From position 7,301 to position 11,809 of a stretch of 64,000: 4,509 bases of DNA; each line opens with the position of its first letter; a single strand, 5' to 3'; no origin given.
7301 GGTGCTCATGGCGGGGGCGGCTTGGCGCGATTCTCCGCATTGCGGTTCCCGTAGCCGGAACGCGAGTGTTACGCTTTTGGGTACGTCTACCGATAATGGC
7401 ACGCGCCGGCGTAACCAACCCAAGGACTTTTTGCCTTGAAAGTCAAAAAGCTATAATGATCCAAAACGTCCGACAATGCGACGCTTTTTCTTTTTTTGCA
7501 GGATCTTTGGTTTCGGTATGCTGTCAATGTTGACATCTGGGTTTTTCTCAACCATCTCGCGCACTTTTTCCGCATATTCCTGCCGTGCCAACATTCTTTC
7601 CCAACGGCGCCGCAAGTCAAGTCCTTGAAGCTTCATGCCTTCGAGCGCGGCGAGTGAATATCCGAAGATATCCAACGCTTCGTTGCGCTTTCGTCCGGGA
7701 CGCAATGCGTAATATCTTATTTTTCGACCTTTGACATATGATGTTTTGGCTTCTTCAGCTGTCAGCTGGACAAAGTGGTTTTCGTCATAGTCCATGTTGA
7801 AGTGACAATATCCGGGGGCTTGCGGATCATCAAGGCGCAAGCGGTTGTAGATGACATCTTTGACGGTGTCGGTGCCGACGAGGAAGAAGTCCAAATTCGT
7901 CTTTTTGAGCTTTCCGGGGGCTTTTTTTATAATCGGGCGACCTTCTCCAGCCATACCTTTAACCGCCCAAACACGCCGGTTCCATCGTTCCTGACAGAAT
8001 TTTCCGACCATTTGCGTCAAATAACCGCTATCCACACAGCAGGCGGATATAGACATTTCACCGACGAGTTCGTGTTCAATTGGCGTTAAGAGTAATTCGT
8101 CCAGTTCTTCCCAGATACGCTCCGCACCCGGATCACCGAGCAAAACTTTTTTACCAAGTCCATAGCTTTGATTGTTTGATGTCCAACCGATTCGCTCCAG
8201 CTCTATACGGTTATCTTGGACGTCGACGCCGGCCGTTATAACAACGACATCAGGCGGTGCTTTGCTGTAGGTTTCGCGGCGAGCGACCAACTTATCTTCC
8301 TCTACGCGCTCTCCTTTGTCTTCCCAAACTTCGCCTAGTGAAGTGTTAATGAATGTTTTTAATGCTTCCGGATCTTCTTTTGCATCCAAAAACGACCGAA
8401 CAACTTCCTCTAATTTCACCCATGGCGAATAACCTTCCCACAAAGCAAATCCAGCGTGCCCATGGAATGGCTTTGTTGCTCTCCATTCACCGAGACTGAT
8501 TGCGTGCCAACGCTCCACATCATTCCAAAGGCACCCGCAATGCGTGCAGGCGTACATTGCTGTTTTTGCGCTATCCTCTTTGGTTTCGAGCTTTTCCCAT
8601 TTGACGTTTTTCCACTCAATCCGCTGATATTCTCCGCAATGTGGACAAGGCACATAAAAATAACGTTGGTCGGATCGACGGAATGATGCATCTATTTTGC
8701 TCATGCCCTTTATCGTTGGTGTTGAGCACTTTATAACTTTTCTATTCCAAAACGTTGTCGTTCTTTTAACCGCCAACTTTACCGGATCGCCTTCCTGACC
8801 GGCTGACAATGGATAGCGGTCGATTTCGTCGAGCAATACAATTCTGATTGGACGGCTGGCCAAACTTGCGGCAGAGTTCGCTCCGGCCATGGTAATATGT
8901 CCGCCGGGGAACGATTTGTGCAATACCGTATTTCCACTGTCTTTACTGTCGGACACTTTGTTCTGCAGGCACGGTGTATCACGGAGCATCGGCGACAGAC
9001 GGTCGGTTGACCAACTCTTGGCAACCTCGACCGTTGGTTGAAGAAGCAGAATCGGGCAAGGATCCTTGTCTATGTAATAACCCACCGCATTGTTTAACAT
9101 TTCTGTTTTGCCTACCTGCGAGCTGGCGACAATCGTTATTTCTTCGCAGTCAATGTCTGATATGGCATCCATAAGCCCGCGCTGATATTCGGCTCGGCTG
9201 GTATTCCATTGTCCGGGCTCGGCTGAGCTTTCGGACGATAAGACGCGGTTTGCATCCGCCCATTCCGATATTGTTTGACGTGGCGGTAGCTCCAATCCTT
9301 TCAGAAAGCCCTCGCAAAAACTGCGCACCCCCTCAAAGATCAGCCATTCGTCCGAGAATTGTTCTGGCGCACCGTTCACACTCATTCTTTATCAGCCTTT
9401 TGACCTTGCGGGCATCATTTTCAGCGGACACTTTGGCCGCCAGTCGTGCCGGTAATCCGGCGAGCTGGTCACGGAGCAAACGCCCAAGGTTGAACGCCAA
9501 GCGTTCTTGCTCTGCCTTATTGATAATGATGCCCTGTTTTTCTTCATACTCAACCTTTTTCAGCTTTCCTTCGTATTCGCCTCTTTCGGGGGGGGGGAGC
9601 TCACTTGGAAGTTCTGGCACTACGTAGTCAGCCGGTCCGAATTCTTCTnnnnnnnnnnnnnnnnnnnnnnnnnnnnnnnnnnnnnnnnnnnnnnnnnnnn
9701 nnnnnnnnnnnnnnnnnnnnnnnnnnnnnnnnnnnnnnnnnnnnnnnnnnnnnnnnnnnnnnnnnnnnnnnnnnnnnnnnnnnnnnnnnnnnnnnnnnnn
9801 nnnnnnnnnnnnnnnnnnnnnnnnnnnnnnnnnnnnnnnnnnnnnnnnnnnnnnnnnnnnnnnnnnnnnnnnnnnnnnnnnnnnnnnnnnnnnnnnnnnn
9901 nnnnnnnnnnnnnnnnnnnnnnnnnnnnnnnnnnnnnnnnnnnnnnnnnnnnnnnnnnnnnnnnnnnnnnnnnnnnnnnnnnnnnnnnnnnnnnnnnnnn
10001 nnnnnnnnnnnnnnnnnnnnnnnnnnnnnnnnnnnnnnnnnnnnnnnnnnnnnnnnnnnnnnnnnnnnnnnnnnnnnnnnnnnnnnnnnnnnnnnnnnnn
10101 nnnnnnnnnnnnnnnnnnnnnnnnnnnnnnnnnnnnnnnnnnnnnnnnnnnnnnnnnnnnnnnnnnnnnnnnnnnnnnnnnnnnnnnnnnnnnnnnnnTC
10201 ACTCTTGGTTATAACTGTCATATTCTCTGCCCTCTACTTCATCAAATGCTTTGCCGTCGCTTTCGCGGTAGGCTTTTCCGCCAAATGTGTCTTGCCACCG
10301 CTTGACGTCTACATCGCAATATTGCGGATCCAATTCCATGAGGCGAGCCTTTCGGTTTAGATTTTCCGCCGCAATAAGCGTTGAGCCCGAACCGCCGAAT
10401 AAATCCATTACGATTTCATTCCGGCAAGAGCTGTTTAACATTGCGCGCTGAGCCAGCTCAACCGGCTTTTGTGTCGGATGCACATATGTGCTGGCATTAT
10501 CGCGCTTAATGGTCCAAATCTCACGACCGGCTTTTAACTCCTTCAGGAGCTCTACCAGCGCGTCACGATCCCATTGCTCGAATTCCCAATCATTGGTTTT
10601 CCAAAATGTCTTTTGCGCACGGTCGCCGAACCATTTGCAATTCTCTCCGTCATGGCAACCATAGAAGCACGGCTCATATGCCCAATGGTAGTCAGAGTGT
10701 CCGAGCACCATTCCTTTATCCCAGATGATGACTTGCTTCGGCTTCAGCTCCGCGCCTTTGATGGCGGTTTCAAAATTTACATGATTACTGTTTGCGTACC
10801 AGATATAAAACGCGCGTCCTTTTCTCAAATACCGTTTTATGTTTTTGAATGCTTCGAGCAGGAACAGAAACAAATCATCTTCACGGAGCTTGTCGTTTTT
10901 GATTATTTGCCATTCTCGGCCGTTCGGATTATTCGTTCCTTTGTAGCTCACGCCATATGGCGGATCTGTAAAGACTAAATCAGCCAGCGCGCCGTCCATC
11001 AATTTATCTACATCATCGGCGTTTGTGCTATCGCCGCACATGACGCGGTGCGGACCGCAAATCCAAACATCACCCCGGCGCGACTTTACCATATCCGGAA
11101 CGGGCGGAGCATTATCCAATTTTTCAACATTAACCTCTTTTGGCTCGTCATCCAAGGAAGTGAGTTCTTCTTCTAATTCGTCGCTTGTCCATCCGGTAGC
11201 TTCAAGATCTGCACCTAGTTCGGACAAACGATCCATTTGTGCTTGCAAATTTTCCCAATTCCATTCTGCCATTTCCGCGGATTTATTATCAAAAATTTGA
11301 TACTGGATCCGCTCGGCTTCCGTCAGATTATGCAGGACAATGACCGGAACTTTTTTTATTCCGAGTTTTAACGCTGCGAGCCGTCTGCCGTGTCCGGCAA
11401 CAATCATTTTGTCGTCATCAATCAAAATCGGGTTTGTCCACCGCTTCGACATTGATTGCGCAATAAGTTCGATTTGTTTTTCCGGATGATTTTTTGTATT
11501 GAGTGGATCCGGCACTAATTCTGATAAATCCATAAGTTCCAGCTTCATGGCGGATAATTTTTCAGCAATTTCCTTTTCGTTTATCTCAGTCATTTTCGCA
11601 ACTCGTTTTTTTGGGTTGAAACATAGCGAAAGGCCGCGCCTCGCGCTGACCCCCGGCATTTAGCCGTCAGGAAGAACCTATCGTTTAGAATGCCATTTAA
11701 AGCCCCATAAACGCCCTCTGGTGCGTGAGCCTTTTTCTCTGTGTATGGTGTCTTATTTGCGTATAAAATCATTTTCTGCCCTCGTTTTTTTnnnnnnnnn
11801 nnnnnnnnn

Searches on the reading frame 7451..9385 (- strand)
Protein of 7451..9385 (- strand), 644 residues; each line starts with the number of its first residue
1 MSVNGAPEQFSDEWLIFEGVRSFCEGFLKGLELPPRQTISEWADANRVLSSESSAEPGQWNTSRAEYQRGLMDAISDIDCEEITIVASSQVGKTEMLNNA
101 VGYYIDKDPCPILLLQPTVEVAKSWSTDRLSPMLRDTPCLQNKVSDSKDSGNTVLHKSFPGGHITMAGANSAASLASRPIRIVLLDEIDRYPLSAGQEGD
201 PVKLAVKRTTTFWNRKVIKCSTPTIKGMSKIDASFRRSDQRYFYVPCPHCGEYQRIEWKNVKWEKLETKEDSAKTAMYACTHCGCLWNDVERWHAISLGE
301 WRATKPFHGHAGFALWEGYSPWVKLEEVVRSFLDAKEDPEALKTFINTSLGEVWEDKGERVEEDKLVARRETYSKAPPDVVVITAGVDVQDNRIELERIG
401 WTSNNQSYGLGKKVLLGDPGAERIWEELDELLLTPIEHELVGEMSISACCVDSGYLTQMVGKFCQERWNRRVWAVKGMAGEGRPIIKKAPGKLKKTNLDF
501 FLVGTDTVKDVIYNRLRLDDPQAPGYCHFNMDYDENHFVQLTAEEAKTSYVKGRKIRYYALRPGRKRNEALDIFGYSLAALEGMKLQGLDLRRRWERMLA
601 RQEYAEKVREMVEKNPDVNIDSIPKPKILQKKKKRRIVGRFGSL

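Call 87: search_protein_families(library=pfam, proteins=[window:7451-9385:-], max_evalue=0.001)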
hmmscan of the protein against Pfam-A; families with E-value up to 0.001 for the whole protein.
window:7451-9385:- (644 aa): 2 families
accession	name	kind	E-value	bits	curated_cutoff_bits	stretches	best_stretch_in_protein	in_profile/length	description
PF05876.18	GpA_ATPase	-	7.6e-92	307.9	25.6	1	54-301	1-247/247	Phage terminase large subunit gpA, ATPase domain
PF20454.4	GpA_nuclease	-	2.8e-79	266.8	22.5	1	310-594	1-293/294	Terminase large subunit gpA, endonuclease domain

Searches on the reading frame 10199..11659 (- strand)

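Call 87: search_protein_families(library=pfam, proteins=[window:10199-11659:-], max_evalue=0.001)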
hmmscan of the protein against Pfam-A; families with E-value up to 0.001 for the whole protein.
window:10199-11659:- (486 aa): 2 families
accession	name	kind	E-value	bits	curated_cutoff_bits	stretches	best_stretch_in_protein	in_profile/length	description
PF01555.25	N6_N4_Mtase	-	1.8e-28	100.5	26.7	1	227-450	2-218/221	DNA methylase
PF03602.21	Cons_hypoth95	-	1.8e-05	24.9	24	0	391-444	19-73/182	Conserved hypothetical protein 95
